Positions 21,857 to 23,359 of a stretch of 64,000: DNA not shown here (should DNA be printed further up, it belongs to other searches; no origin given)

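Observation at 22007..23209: CetZ/tubulin-like GTPase in a bacterial housekeeping neighbourhood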

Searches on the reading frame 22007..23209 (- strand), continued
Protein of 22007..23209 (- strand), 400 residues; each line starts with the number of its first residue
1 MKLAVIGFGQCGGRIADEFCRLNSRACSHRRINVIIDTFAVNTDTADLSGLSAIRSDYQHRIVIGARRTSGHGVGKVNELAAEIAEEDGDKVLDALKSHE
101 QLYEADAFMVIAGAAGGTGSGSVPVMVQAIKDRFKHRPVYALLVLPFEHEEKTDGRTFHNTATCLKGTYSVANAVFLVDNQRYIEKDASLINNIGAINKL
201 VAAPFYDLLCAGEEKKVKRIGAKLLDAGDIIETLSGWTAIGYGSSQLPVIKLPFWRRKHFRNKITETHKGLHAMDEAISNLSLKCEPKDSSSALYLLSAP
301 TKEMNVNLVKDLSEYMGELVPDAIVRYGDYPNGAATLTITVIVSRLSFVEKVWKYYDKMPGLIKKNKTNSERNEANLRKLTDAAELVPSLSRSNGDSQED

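Call 37: search_protein_families(library=pfam, proteins=[L039:3848-4279:+, L039:4276-5331:+, L039:5431-6648:+, L039:6702-7832:+, L039:8001-9176:+, L039:9346-9930:+, L027:5632-7746:-, L027:5048-5572:-, L070:2222-3238:+, L052:882-1730:+], max_evalue=0.001)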
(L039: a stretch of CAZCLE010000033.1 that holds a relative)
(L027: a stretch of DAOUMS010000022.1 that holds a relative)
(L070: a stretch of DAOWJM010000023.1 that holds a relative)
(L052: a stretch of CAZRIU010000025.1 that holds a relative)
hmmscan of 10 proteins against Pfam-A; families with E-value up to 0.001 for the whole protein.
L039:3848-4279:+ (143 aa): 1 family
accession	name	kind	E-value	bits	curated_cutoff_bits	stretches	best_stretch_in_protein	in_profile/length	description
PF02381.23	MraZ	-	5.1e-29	100.5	23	2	1-56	1-56/72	MraZ protein, putative antitoxin-like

L039:4276-5331:+ (351 aa): 1 family
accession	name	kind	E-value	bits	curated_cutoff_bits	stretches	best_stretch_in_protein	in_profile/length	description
PF01795.25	Methyltransf_5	-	5.1e-111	371.5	27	1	9-311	3-309/309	MraW methylase family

L039:5431-6648:+ (405 aa): 6 families
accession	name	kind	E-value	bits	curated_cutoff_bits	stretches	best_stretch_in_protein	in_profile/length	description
PF14450.12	FtsA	-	1.8e-38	132.2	31.8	2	207-370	2-127/127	Cell division protein FtsA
PF02491.25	SHS2_FTSA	-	1.5e-27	96.2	25.4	1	82-161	1-79/79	SHS2 domain inserted in FTSA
PF06723.19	MreB_Mbl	-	4.8e-12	45.8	27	1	200-348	142-304/327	MreB/Mbl protein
PF11104.14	PilM_2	-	9.8e-07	28.4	27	1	192-274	169-250/340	Type IV pilus assembly protein PilM;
PF06277.17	EutA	-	2.6e-05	23.7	27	1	199-240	139-180/475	Ethanolamine utilisation protein EutA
PF08841.16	DDR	-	0.00099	18.7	24.6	0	194-259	124-190/328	Diol dehydratase reactivase ATPase-like domain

L039:6702-7832:+ (376 aa): 2 families
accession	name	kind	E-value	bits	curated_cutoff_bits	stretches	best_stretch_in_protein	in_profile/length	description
PF00091.31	Tubulin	-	9.7e-50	169.9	33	1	12-173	1-190/190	Tubulin/FtsZ family, GTPase domain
PF12327.13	FtsZ_C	-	1.1e-30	106.1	27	1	221-314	1-94/95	FtsZ family, C-terminal domain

L039:8001-9176:+ (391 aa): 3 families
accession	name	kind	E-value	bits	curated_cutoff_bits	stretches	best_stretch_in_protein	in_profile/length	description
PF00091.31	Tubulin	-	5.3e-33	115.3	33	1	4-182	3-184/190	Tubulin/FtsZ family, GTPase domain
PF21011.2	CetZ_C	-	6.8e-16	58.7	21.6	1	189-361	3-180/180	Tubulin-like CetZ, C-terminal domain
PF13809.12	Tubulin_2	-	2.4e-05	24.2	27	1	108-177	164-234/356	Tubulin like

L039:9346-9930:+ (194 aa): 2 families
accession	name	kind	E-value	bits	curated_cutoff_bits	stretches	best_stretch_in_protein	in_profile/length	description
PF03477.21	ATP-cone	-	3.1e-22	79.4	25.8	1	63-149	2-87/88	ATP cone domain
PF22811.2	Zn_ribbon_NrdR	-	5.2e-20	71.5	27.2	1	16-55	1-42/42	Transcriptional repressor NrdR-like, N-terminal domain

L027:5632-7746:- (704 aa): 0 families

L027:5048-5572:- (174 aa): 0 families

L070:2222-3238:+ (338 aa): 1 family
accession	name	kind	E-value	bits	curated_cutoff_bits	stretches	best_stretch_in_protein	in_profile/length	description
PF06050.19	HGD-D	-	4.2e-34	119.1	28.4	1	8-325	2-342/342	2-hydroxyglutaryl-CoA dehydratase, D-component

L052:882-1730:+ (282 aa): 0 families

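Call 41: list_cluster_members(proteins=[P0164, P0233, P0162, P0223, P0153, P0144, P0172, P0141, P0135, P0125])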
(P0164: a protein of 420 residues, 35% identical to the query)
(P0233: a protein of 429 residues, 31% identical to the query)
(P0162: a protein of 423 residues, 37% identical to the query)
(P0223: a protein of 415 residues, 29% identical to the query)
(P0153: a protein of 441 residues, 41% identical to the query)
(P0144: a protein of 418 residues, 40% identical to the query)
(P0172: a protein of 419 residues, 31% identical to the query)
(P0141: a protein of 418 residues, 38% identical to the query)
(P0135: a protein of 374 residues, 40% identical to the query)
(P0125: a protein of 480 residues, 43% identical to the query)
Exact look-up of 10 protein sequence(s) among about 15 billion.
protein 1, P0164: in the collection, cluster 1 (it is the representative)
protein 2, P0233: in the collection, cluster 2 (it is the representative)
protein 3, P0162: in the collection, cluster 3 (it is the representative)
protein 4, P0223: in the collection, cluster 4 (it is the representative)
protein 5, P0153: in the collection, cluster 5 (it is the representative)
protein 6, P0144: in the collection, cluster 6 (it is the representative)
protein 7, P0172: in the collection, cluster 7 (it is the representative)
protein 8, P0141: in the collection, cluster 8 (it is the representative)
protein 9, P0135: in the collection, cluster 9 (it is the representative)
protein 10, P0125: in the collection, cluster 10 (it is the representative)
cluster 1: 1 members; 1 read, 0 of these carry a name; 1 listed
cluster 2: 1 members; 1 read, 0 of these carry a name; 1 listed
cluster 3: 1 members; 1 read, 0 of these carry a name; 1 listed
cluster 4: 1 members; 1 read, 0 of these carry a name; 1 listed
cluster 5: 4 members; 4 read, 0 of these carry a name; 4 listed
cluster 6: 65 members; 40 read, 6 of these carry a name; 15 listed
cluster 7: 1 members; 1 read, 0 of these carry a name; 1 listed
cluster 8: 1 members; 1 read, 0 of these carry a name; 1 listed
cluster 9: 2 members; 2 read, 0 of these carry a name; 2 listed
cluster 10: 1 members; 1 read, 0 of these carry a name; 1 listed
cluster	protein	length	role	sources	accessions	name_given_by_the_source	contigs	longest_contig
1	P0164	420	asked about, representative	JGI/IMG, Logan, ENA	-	-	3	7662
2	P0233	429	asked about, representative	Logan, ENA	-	-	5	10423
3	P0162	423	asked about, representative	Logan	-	-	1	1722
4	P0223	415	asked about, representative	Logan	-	-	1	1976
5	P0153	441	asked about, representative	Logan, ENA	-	-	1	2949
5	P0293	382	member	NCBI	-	-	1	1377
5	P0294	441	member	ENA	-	-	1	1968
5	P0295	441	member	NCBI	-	-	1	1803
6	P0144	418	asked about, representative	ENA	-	-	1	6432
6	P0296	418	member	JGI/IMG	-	cell division GTPase FtsZ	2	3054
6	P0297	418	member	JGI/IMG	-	cell division GTPase FtsZ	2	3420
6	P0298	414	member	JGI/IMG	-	cell division GTPase FtsZ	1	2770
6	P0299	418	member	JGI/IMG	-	cell division GTPase FtsZ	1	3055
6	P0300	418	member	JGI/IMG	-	cell division GTPase FtsZ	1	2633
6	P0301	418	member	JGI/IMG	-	cell division GTPase FtsZ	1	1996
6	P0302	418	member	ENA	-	-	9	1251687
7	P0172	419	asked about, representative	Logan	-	-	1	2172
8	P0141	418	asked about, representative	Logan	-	-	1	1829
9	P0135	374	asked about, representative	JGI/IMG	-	-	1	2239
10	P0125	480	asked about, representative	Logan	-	-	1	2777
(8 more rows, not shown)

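Call 44: find_encoding_contigs(protein=P0302, flank=8000, max_places=3)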
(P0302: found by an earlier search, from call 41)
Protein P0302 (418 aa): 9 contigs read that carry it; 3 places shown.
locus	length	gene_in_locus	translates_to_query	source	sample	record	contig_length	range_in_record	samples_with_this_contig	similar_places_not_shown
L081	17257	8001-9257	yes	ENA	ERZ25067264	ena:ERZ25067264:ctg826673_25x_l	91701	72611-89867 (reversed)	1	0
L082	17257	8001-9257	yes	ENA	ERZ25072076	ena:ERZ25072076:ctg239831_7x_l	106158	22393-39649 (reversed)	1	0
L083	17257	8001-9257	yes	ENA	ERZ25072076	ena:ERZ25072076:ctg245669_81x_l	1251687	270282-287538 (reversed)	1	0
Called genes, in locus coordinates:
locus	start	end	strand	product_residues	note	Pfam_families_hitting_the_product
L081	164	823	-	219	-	-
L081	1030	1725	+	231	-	PF05685:Uma2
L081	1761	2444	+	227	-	-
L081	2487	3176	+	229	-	-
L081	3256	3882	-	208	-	PF13358:DDE_3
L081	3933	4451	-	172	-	PF13565:HTH_32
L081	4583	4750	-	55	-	-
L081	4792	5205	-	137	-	-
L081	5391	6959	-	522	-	-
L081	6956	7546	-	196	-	PF00239:Resolvase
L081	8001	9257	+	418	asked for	PF00091:Tubulin, PF21011:CetZ_C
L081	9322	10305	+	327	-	-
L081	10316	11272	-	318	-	PF01385:OrfB_IS605, PF07282:Cas12f1-like_TNB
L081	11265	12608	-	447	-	PF01385:OrfB_IS605, PF07282:Cas12f1-like_TNB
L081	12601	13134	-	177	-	PF00239:Resolvase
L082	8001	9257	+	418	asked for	PF00091:Tubulin, PF21011:CetZ_C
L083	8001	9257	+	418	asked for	PF00091:Tubulin, PF21011:CetZ_C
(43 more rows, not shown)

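Call 45: find_encoding_contigs(protein=P0002, flank=8000, max_places=2)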
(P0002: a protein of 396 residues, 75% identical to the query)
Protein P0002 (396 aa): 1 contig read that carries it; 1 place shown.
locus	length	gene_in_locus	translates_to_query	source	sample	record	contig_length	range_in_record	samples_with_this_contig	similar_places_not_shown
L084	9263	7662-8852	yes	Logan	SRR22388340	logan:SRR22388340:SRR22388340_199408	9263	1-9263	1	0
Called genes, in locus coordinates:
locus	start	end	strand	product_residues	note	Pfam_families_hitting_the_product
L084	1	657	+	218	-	?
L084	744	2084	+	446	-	PF03951:Gln-synt_N, PF00120:Gln-synt_C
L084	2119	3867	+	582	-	PF00795:CN_hydrolase, PF02540:NAD_synthase, PF03054:tRNA_Me_trans (faint)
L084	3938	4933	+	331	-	PF08461:WHD_RNase_R, PF01995:NRD1_2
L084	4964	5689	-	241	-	PF01479:S4, PF01728:FtsJ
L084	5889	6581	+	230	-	PF00072:Response_reg, PF00486:Trans_reg_C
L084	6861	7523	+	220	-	PF00072:Response_reg, PF00486:Trans_reg_C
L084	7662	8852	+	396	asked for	PF00091:Tubulin, PF21011:CetZ_C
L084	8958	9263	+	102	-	?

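Call 47: predict_structure(alignment_id=A2)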
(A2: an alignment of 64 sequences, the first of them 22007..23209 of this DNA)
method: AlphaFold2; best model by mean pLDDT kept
length: 400 residues; sequences in the alignment: 64
mean_pLDDT: 94.0   pTM: 0.91
mean pLDDT of the five models: 94.0, 94.0, 93.9, 93.4, 93.1
residues with pLDDT >= 90: 354; 70-90: 25; 50-70: 20; < 50: 1
segments of 3 or more residues with pLDDT < 50: none
pLDDT, mean of each block of 10 residues (from residue 1): 98 98 96 97 98 98 97 96 98 97 97 98 99 98 97 94 98 98 90 93 97 93 95 98 91 60 81 98 98 98 93 98 97 93 98 97 93 96 92 61
secondary structure, 60 per line:
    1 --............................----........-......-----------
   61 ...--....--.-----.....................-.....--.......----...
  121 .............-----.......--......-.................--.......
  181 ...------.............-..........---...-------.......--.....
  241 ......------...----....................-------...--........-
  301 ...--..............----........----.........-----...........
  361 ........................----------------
elements in order: E3-8 H9-30 E35-42 H45-49 E61-63 H66-69 H78-98 H100-104 E107-113 H118-133 E139-145 H148-153 H155-171 E174-179 H180-183 H190-202 H204-213 H227-233 E236-246 H260-279 E292-299 H306-319 E324-331 E336-344 H350-384

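Call 49: fold_search(model_id=the predicted structure, library=pdb)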
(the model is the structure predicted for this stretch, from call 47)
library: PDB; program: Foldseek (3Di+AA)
matches with E <= 10: 1842; with E <= 0.001: 1141
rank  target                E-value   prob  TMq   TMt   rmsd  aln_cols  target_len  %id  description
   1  4b46                  6.0e-33  1.00  0.75  0.91   2.0       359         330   30  CetZ1 from Haloferax volcanii - GDP bound monomer (released 2013-08-14)
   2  4b45_A                4.7e-30  1.00  0.78  0.93   2.1       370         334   28  CetZ2 from Haloferax volcanii - GTPgS bound protofilament (released 2013-08-14)
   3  3zid_A                1.4e-26  1.00  0.74  0.82   4.4       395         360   20  CetZ from Methanosaeta thermophila strain DSM 6194 (released 2013-08-14)
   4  2rhj                  1.6e-24  1.00  0.67  0.85   3.2       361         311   20  Synthetic Gene Encoded Bacillus Subtilis FtsZ with Two Sulfate Ions and Sodium Ion in the Nucleotide Pocket (released 2008-10-21)
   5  8h1o_A                2.0e-24  1.00  0.68  0.86   2.6       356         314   21  Cryo-EM structure of KpFtsZ-monobody double helical tube (released 2023-08-02)
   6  3zid_B                2.0e-24  1.00  0.71  0.82   4.5       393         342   21  CetZ from Methanosaeta thermophila strain DSM 6194 (released 2013-08-14)
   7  2vxy                  9.3e-24  1.00  0.66  0.84   3.1       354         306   19  The structure of FTsZ from Bacillus subtilis at 1.7A resolution (released 2008-09-30)
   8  4dxd                  1.3e-23  1.00  0.65  0.84   3.3       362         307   19  Staphylococcal Aureus FtsZ in complex with 723 (released 2012-05-23)
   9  8gzx_A                1.8e-23  1.00  0.68  0.87   2.9       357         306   21  Escherichia coli FtsZ complexed with monobody (P212121) (released 2023-07-19)
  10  2rhl_B                2.7e-23  1.00  0.66  0.82   3.6       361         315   20  Synthetic Gene Encoded Bacillus Subtilis FtsZ NCS Dimer with Bound GDP (released 2008-10-21)
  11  2vam                  3.2e-23  1.00  0.64  0.83   3.4       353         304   20  FtsZ B. subtilis (released 2007-09-11)
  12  2vap                  3.6e-23  1.00  0.66  0.78   3.0       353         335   19  FtsZ GDP M. jannaschii (released 2007-09-11)
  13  6kvq                  3.6e-23  1.00  0.65  0.83   3.1       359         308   19  S. aureus FtsZ in complex with BOFP (compound 3) (released 2020-01-15)
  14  7ojd                  4.1e-23  1.00  0.65  0.84   3.2       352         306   19  SaFtsZ(D46A) complexed with GDP (released 2022-03-02)
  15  6yd1                  5.3e-23  1.00  0.65  0.83   3.2       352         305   19  SaFtsZ-DFMBA (released 2021-07-28)
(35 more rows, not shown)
